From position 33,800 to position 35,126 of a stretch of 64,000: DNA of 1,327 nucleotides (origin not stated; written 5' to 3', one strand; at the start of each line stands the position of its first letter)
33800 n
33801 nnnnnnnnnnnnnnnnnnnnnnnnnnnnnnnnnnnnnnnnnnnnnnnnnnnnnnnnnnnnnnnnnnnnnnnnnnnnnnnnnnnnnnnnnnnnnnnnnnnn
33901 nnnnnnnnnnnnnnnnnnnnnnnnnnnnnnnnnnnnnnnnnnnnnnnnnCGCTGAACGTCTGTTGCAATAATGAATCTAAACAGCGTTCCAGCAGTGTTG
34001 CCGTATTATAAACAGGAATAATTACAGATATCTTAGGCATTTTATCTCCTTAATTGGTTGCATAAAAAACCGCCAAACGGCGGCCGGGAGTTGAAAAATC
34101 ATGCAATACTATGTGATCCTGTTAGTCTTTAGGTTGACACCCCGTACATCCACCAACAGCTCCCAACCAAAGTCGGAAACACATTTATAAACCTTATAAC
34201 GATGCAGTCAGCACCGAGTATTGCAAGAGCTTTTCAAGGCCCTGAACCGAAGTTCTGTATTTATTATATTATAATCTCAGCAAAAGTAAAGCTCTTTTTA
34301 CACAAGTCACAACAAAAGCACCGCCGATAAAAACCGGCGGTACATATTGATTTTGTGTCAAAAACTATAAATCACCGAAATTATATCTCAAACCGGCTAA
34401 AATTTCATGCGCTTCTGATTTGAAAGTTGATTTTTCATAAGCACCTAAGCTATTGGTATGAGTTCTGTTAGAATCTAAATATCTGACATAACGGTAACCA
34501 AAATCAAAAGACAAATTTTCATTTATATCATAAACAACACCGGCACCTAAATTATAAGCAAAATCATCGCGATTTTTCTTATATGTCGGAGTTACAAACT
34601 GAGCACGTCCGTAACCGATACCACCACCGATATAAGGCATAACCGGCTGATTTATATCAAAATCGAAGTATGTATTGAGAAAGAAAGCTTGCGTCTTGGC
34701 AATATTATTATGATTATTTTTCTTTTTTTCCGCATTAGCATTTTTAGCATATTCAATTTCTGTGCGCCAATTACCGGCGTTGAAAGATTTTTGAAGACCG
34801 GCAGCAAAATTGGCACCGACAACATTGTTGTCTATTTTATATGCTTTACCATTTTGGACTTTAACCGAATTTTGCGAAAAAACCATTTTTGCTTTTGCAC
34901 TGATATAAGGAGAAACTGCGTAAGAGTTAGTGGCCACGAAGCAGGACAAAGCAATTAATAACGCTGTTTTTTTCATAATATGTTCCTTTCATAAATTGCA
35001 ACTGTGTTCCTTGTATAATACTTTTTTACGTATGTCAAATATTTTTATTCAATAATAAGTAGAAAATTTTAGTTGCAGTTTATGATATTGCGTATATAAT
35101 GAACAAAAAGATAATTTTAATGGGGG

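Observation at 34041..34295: The same leader heads a glycosyltransferase operon, linking glycan synthesis and pilin-like genes in one RNA-controlled regulon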

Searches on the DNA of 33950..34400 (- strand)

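Call 12: search_rna_families(source=window, start=33950, end=34400, threshold=evalue, max_evalue=10, show_alignments=3)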
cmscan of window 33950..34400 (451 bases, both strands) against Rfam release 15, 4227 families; matches with E-value up to 10: 9.
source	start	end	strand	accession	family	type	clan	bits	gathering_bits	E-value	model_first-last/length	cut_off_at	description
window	34309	34384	-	RF02074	STnc240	Gene; sRNA;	-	23.3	55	0.39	1-77/77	no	Enterobacterial sRNA STnc240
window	33963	33996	+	RF00070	SNORD29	Gene; snRNA; snoRNA; CD-box;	CL00051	18.2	48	0.61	1-65/65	no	Small nucleolar RNA SNORD29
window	33964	34039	+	RF02407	snoR122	Gene; snRNA; snoRNA; CD-box;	-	17.7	36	2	1-74/74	no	Small nucleolar RNA snoR122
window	34302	34375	-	RF02732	JA04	Gene; sRNA;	-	17.6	81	6.9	1-81/81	no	Aggregatibacter sRNA JA04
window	34022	34167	-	RF02047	Sphinx_2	Gene; lncRNA;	-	16.9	34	0.69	1-158/158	no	Sphinx conserved region 2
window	34259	34351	-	RF02351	psRNA14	Gene; sRNA;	-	16.4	60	4.9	1-84/84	no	Proteobacteria sRNA psRNA14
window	34021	34125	+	RF00688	MIR394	Gene; miRNA;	-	15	60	3.8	1-109/109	no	MIR394 microRNA precursor family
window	34303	34400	-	RF00557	L10_leader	Cis-reg; leader;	-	14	44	7.5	58-138/138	5'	Ribosomal protein L10 leader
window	34318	34361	-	RF02677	NsiR4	Gene; sRNA;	-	12.7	40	3.7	1-65/65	no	Nitrogen stress-induced RNA 4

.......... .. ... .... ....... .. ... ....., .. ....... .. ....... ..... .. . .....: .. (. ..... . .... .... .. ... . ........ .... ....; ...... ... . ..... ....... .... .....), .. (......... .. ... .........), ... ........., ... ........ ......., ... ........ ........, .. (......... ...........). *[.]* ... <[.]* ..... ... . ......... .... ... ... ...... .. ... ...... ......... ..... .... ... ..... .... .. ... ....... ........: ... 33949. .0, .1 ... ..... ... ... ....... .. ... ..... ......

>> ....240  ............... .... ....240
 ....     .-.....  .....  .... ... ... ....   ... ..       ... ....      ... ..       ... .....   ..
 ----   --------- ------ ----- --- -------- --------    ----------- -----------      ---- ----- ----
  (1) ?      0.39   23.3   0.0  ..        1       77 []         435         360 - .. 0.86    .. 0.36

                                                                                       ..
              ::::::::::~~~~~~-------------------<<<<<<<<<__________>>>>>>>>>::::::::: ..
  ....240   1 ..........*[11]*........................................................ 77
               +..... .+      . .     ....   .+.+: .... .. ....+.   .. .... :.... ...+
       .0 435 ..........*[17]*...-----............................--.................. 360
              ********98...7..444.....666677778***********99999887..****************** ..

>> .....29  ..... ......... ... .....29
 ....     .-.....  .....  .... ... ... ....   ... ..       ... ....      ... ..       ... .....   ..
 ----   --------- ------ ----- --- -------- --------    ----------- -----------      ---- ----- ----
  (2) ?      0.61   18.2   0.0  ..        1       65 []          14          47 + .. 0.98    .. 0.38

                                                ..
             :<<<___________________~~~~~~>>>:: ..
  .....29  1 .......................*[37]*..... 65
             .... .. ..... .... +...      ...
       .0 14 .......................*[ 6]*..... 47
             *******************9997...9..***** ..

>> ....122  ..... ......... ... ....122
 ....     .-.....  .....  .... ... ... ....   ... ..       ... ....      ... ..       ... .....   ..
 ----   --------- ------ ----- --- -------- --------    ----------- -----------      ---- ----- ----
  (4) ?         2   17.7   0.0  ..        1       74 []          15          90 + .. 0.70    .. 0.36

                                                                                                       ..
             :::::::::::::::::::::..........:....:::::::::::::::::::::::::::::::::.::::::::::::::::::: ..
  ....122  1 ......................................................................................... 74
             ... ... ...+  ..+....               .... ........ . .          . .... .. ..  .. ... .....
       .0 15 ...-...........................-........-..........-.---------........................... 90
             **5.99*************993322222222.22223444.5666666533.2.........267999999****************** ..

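Call 43: build_rna_model(alignment_id=A4)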
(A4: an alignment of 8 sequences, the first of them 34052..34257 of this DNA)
Model R1 built from alignment A4 (8 sequences, 210 columns); structure: RNAalifold consensus.
model positions 191; base pairs 59; branch points 4; effective number of sequences 1.18; information 0.589 bits per position. Calibrated on 0.2 Mb of random sequence (short: E-values are rough).
structure used (alignment columns):
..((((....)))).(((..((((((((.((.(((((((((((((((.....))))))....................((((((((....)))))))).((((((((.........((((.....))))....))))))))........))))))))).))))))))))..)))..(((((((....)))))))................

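Call 44: search_with_rna_model(model_id=R1, sources=[window, L012, L028, L029, L030, L031, L032, L033, L034, L026], max_evalue=1)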
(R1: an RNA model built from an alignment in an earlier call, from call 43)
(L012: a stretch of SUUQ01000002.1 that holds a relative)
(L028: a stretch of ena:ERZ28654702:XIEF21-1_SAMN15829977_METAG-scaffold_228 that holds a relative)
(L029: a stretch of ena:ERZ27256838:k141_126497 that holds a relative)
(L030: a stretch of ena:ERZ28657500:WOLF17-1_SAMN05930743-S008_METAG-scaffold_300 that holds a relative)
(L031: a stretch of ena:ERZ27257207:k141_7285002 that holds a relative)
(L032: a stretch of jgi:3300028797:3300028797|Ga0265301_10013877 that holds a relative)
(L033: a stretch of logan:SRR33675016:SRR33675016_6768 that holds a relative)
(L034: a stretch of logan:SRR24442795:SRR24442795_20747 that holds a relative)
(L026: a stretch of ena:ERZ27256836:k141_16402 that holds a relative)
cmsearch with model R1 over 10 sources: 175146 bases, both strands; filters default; matches with E-value up to 1: 17.
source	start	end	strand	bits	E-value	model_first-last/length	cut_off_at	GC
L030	9761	9951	+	213.6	4.7e-57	1-191/191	no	0.43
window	44309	44499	-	213.1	6.2e-57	1-191/191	no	0.45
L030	17042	17232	+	206.1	5.3e-55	1-191/191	no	0.46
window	58386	58576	+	196.6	2.2e-52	1-191/191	no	0.46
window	37036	37230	-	192.2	3.6e-51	1-191/191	no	0.43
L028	9767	9959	+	191.4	5.9e-51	1-191/191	no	0.44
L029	4226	4418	+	191.4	5.9e-51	1-191/191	no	0.44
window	34065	34257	-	176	1.1e-46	1-191/191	no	0.46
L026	2784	2976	+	176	1.1e-46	1-191/191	no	0.46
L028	2087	2276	+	175.5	1.4e-46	1-191/191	no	0.46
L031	9720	9956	+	93.4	5.8e-24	1-191/191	no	0.42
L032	3525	3761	+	93.4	5.8e-24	1-191/191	no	0.42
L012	319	538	-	85.6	8.3e-22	1-191/191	no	0.44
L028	18900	19027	+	56.5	8.4e-14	1-191/191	no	0.48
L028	16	181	+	44.7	1.5e-10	1-191/191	no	0.42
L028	12270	12433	+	42.5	6.1e-10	1-191/191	no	0.5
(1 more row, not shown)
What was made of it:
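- Checked: A fifth, divergent copy lies at 63637-63799 (+) (call 44).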

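Call 54: search_with_rna_model(model_id=R1, sources=[L035, L036, L037, L038, L039, L040, L041], max_evalue=1)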
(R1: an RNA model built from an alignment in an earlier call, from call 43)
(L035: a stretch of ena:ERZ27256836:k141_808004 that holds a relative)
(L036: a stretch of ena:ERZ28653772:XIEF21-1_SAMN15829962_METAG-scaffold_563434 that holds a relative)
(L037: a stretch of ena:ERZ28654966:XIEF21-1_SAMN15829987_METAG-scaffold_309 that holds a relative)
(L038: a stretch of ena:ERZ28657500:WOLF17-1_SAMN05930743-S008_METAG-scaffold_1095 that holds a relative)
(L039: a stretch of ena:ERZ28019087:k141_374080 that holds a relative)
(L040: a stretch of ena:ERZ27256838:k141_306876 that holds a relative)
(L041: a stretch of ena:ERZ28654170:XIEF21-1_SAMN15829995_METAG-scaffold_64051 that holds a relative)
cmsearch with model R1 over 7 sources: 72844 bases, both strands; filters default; matches with E-value up to 1: 10.
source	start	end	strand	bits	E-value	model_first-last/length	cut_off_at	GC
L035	9771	9961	+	194.4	3.7e-52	1-191/191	no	0.43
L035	14295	14488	-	183.2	4.4e-49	1-191/191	no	0.41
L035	18119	18314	-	160.7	6.9e-43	1-191/191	no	0.45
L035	2876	3043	-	51.9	6.6e-13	1-191/191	no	0.44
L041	54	213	+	46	2.8e-11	1-191/191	no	0.45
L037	9801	9960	+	35.3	2.4e-08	1-191/191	no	0.43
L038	9801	9960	+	35.3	2.4e-08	1-191/191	no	0.43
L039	2587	2746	+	35.3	2.4e-08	1-191/191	no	0.43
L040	15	174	+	35.3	2.4e-08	1-191/191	no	0.43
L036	1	30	+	21.8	0.00013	163-191/191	5'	0.53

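Call 67: search_with_rna_model(model_id=R1, sources=[window, L012, L028, L030, L031, L035, L037, L041, L033, L034, L042, L046], max_evalue=0.01, make_alignment=true)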
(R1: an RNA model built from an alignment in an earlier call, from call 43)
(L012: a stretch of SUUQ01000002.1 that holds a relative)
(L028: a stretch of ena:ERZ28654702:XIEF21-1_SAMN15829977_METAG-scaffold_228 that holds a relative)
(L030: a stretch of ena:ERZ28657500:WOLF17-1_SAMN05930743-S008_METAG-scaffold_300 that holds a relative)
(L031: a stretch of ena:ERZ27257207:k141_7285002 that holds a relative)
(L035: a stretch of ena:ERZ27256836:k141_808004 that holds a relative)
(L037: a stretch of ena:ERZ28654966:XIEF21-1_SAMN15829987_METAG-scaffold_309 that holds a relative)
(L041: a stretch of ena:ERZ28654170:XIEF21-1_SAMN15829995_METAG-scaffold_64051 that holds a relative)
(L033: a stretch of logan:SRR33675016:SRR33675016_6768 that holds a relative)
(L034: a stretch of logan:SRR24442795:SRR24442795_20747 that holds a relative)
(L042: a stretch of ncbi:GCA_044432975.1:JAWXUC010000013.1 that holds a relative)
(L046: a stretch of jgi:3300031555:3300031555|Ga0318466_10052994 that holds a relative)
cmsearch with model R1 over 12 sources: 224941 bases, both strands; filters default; matches with E-value up to 0.01: 20.
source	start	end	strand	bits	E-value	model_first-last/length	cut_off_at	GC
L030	9761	9951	+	213.6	6e-57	1-191/191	no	0.43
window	44309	44499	-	213.1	8e-57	1-191/191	no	0.45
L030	17042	17232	+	206.1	6.8e-55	1-191/191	no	0.46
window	58386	58576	+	196.6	2.8e-52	1-191/191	no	0.46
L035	9771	9961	+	194.4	1.1e-51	1-191/191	no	0.43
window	37036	37230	-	192.2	4.6e-51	1-191/191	no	0.43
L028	9767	9959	+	191.4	7.6e-51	1-191/191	no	0.44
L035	14295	14488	-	183.2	1.3e-48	1-191/191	no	0.41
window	34065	34257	-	176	1.4e-46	1-191/191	no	0.46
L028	2087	2276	+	175.5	1.8e-46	1-191/191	no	0.46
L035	18119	18314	-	160.7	2.1e-42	1-191/191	no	0.45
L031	9720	9956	+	93.4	7.5e-24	1-191/191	no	0.42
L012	319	538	-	85.6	1.1e-21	1-191/191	no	0.44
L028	18900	19027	+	56.5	1.1e-13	1-191/191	no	0.48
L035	2876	3043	-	51.9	2e-12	1-191/191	no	0.44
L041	54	213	+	46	8.7e-11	1-191/191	no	0.45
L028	16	181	+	44.7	1.9e-10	1-191/191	no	0.42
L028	12270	12433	+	42.5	7.8e-10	1-191/191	no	0.5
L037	9801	9960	+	35.3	7.5e-08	1-191/191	no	0.43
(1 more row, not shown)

Alignment A6: 20 matches aligned to the model, 294 columns, each read 5' to 3' on its own strand. Consensus structure (alignment columns), stored with it:
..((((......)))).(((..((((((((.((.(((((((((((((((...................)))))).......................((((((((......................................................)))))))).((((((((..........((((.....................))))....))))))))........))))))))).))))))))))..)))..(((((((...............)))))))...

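Call 80: search_with_rna_model(model_id=R1, sources=[L050, L051, L053, L054, L057, L042, L046, L033, L034], max_evalue=10)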
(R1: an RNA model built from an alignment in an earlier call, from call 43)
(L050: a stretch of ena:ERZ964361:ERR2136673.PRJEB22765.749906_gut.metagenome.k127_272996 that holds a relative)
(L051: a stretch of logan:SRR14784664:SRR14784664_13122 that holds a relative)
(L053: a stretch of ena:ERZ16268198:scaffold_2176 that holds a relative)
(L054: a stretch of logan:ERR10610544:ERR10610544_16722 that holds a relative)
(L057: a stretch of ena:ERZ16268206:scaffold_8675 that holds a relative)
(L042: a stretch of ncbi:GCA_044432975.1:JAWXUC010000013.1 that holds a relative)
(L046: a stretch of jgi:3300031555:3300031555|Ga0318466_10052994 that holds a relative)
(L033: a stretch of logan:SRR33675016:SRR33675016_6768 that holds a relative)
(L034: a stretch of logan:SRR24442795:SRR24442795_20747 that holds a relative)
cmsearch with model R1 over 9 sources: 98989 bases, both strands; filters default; matches with E-value up to 10: 1.
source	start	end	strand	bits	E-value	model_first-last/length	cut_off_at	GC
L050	274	311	-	9.9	0.34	97-134/191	no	0.5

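Call 93: search_with_rna_model(model_id=R1, source=window, filters=off, max_evalue=1)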
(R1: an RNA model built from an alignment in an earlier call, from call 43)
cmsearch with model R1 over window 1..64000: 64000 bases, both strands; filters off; matches with E-value up to 1: 13.
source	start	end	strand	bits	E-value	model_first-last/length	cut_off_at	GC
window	44309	44499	-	213.1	2.3e-57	1-191/191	no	0.45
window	58386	58576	+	196.6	8.1e-53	1-191/191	no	0.46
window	37036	37230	-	192.2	1.3e-51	1-191/191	no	0.43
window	34065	34257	-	175.9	3.9e-47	1-191/191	no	0.46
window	63637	63799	+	32.7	1.1e-07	1-191/191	no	0.43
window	45009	45072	-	12.3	0.046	1-191/191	no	0.48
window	37047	37231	+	12.2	0.052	1-191/191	no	0.42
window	44310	44500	+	11.9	0.06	1-191/191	no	0.45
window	34319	34385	-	10.2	0.18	1-191/191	no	0.36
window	62370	62443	+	8.5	0.51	1-191/191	no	0.42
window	12547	12621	+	7.8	0.79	1-191/191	no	0.27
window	40885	41092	-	7.7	0.87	1-191/191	no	0.36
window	41291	41330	+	7.6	0.94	1-191/191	no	0.43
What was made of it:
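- Checked: Structured leader at 34257-34065 (model R1: 176 bits, E 1e-46; calls 44, 93). Running R1 with filters off found no others in the window (call 93).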

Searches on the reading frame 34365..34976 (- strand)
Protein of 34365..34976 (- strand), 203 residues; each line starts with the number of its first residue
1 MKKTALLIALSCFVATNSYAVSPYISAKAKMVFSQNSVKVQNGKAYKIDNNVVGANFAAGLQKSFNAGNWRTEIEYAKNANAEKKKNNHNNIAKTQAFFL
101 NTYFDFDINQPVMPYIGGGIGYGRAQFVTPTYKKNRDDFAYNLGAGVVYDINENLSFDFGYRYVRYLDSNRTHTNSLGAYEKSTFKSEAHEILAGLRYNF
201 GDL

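Call 14: search_protein_families(library=pfam, proteins=[window:34365-34976:-], max_evalue=0.01)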
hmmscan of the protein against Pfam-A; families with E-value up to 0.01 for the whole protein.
window:34365-34976:- (203 aa): 7 families
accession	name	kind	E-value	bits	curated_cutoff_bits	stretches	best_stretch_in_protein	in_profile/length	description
PF13505.12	OMP_b-brl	-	2.2e-13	51.2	28.7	1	6-200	5-175/175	Outer membrane protein beta-barrel domain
PF02462.21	Opacity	-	2.4e-08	34.6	21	1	65-174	3-115/126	Opacity family porin protein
PF01617.23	Surface_Ag_2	-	3.8e-07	30.3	22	1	90-190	130-224/247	Surface antigen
PF01389.23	OmpA_membrane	-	6.2e-06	26.5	21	1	38-201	21-177/180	OmpA-like transmembrane domain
PF10082.15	BBP2_2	-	0.0014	18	23.7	1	120-173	309-362/378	Putative beta-barrel porin 2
PF03349.22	Toluene_X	-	0.0018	17.2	29.7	1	143-200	361-419/421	Outer membrane protein transport protein (OMPP1/FadL/TodX)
PF07437.17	YfaZ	-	0.0059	16.7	23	1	141-180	132-173/180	YfaZ precursor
